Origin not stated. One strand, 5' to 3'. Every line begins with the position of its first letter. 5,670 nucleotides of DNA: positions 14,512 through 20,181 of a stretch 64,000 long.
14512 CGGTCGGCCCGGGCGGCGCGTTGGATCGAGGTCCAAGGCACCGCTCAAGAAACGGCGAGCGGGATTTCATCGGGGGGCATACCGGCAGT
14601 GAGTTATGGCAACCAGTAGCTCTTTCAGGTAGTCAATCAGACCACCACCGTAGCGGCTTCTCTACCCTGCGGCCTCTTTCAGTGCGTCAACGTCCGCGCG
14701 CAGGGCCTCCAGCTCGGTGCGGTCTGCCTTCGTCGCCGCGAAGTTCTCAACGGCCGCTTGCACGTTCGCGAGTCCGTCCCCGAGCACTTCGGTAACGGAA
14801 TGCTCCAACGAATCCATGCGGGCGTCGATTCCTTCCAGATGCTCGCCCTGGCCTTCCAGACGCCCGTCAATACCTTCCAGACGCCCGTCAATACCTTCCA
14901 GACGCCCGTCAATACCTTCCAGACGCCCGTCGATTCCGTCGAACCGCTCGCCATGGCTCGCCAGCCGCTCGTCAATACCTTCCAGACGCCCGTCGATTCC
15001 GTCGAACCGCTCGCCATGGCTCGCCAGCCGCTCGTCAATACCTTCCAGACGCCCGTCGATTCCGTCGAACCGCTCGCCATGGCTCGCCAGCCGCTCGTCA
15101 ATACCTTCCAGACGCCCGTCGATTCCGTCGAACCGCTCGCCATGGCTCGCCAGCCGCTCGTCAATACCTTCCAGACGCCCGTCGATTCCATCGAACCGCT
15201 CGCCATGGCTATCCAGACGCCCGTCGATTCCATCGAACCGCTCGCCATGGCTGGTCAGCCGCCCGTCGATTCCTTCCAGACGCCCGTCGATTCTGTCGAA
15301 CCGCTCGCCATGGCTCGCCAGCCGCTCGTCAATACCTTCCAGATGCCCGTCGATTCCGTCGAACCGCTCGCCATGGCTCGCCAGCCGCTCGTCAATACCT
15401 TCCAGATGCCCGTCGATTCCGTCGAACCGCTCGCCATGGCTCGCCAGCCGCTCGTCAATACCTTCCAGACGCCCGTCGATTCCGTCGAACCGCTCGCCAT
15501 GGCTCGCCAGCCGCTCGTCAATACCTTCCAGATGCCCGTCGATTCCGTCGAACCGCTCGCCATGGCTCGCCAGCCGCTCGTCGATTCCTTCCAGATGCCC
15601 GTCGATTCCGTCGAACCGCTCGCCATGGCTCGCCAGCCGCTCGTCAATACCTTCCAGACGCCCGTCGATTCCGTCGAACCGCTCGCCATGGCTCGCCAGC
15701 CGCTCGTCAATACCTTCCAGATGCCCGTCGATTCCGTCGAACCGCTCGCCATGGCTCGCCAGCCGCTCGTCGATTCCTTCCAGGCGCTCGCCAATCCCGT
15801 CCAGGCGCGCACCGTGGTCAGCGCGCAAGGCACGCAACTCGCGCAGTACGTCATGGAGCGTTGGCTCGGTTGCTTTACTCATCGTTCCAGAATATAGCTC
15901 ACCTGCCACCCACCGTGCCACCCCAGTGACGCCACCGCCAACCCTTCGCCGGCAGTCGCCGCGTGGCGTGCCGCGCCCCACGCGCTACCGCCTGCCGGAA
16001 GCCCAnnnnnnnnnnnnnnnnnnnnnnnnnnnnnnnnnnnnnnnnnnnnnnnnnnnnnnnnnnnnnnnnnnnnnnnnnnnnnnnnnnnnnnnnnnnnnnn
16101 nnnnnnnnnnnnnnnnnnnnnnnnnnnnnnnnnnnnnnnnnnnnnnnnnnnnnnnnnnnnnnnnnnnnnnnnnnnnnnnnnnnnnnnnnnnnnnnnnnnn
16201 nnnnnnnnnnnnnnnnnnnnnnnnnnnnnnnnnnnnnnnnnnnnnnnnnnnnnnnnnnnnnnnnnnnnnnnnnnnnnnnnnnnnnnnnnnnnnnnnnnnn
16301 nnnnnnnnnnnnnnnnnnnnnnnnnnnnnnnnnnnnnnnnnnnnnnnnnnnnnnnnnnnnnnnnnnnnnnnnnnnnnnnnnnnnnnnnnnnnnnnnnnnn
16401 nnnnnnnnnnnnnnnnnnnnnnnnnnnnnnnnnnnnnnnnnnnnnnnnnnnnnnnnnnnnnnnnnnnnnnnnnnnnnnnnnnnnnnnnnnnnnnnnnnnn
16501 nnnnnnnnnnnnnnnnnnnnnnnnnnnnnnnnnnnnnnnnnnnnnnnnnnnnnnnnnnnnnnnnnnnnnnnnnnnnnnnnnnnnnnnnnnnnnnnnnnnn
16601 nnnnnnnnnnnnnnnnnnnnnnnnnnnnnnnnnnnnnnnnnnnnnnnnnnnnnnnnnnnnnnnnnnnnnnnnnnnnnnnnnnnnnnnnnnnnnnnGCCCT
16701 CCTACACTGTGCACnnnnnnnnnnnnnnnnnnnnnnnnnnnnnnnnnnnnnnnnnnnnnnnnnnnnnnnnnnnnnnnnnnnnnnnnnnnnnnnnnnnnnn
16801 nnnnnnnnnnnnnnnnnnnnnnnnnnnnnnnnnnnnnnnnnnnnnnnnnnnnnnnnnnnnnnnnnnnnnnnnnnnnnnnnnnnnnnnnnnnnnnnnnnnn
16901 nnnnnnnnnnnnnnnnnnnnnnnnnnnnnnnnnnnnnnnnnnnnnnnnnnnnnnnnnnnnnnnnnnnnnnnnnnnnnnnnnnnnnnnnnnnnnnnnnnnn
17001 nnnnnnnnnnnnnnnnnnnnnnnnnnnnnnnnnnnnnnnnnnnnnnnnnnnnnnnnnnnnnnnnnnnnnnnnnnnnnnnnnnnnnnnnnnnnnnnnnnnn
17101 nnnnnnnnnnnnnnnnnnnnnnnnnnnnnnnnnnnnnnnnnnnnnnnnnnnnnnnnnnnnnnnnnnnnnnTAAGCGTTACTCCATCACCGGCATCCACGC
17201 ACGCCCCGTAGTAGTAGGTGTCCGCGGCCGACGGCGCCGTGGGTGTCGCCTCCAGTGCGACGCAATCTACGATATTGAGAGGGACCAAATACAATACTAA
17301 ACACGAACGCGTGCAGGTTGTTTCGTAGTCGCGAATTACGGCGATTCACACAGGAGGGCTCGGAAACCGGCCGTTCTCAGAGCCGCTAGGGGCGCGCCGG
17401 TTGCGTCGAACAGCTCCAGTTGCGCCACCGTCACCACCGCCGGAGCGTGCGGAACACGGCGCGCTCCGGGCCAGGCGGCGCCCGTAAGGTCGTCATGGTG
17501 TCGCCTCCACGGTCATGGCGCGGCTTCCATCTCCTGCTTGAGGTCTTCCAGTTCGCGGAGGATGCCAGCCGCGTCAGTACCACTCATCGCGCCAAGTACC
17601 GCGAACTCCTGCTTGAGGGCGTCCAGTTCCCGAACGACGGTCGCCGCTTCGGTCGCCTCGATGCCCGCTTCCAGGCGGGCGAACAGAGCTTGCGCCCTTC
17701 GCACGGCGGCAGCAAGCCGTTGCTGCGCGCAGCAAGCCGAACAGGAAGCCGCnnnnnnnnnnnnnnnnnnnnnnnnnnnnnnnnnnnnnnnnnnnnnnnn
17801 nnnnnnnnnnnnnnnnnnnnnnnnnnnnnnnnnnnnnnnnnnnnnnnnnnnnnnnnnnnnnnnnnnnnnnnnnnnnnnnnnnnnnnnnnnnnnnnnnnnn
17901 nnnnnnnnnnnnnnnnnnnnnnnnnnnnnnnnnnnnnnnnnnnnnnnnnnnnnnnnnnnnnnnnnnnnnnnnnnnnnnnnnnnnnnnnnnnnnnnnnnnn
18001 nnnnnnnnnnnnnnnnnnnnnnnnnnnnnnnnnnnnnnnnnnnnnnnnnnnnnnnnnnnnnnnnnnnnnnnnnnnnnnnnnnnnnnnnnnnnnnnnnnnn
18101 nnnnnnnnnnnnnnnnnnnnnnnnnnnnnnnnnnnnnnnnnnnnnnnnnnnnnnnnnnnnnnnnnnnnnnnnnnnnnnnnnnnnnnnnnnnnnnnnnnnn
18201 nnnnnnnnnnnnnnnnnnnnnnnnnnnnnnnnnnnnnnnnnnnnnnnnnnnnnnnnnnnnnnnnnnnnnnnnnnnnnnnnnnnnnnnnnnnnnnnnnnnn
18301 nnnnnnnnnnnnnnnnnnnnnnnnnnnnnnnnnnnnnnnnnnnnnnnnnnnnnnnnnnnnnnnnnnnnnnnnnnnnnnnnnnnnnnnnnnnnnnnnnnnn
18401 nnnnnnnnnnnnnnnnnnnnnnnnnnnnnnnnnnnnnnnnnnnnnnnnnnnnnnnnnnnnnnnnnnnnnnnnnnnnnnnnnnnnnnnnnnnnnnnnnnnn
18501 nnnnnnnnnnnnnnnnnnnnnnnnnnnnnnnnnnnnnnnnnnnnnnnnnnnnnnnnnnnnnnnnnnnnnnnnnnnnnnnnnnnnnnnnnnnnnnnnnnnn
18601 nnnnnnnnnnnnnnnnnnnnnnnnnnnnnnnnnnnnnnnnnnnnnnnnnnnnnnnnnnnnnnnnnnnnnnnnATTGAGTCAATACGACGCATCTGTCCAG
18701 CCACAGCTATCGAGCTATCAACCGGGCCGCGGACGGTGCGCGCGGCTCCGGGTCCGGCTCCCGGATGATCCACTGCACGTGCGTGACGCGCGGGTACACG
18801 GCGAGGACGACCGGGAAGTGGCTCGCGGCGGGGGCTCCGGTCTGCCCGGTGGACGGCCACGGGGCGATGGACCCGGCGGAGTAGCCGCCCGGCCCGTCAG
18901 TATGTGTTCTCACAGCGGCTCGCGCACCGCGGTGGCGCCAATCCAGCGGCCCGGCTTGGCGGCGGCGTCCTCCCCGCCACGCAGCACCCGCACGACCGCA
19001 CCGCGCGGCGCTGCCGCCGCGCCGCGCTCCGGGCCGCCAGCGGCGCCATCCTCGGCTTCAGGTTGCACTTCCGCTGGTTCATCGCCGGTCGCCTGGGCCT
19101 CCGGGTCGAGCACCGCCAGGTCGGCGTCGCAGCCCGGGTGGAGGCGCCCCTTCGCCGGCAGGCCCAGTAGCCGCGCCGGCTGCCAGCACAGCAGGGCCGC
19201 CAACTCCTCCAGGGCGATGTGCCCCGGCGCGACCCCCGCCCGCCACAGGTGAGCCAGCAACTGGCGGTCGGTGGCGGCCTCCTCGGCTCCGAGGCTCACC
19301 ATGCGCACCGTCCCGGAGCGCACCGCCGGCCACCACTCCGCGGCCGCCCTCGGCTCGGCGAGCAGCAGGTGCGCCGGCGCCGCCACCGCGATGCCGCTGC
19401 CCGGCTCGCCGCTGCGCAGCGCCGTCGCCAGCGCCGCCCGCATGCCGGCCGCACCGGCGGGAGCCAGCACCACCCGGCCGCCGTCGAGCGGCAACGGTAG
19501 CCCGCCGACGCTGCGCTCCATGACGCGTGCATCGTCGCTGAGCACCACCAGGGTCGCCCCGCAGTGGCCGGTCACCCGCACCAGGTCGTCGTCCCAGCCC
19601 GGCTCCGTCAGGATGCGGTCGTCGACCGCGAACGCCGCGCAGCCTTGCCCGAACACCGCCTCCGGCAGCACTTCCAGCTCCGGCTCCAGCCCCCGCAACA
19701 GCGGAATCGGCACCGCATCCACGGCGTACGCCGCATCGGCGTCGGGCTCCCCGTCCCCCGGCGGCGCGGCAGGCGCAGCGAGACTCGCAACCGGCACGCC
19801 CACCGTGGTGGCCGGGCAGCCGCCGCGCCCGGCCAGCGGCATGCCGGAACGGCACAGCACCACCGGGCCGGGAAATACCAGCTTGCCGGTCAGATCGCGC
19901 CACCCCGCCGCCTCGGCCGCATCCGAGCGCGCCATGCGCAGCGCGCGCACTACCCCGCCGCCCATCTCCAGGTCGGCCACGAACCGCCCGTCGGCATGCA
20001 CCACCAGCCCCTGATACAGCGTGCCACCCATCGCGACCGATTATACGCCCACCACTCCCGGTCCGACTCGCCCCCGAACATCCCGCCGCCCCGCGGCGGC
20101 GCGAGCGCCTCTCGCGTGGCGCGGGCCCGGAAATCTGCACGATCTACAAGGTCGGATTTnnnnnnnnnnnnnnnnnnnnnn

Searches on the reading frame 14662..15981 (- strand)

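Call 77: search_protein_families(library=pfam, proteins=[window:14662-15981:-], max_evalue=0.001)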
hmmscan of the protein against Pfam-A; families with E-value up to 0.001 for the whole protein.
window:14662-15981:- (439 aa): 9 families
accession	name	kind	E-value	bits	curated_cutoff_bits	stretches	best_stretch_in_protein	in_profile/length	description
PF23991.1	DUF7310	-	7.1e-15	55.7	40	0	316-392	2-77/83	Coiled-coil region of unknown function (DUF7310)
PF01519.22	DUF16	-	5.9e-12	46.4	40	0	279-309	73-103/104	Protein of unknown function DUF16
PF10779.14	XhlA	-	6.8e-12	45.8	34.7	0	273-316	2-45/67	Haemolysin XhlA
PF08946.15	Osmo_CC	-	8.8e-10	39.2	24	0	205-223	12-30/46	Osmosensory transporter coiled coil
PF02601.20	Exonuc_VII_L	-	1.2e-09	38.5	35.9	0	274-410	161-285/315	Exonuclease VII, large subunit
PF07889.17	DUF1664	-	2.3e-06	28.1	34.6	0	41-114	49-122/124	Protein of unknown function (DUF1664)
PF04513.17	Baculo_PEP_C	-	0.00027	21.5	38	0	354-417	65-121/140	Baculovirus polyhedron envelope protein, PEP, C terminus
PF02646.22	RmuC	-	0.00035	20.2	26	0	190-250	225-282/291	RmuC family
PF05377.16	FlaC_arch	-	0.00054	20.7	27.8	0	360-400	1-41/55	Flagella accessory protein C (FlaC)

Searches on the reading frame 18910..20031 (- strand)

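Call 77: search_protein_families(library=pfam, proteins=[window:18910-20031:-], max_evalue=0.001)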
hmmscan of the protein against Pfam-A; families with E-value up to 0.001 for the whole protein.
window:18910-20031:- (373 aa): 2 families
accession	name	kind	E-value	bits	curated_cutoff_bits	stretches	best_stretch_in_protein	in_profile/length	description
PF07969.17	Amidohydro_3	-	1.4e-06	28.5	29.7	1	272-348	407-463/472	Amidohydrolase family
PF01979.26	Amidohydro_1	-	2.5e-06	27.4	25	1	261-314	271-321/345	Amidohydrolase family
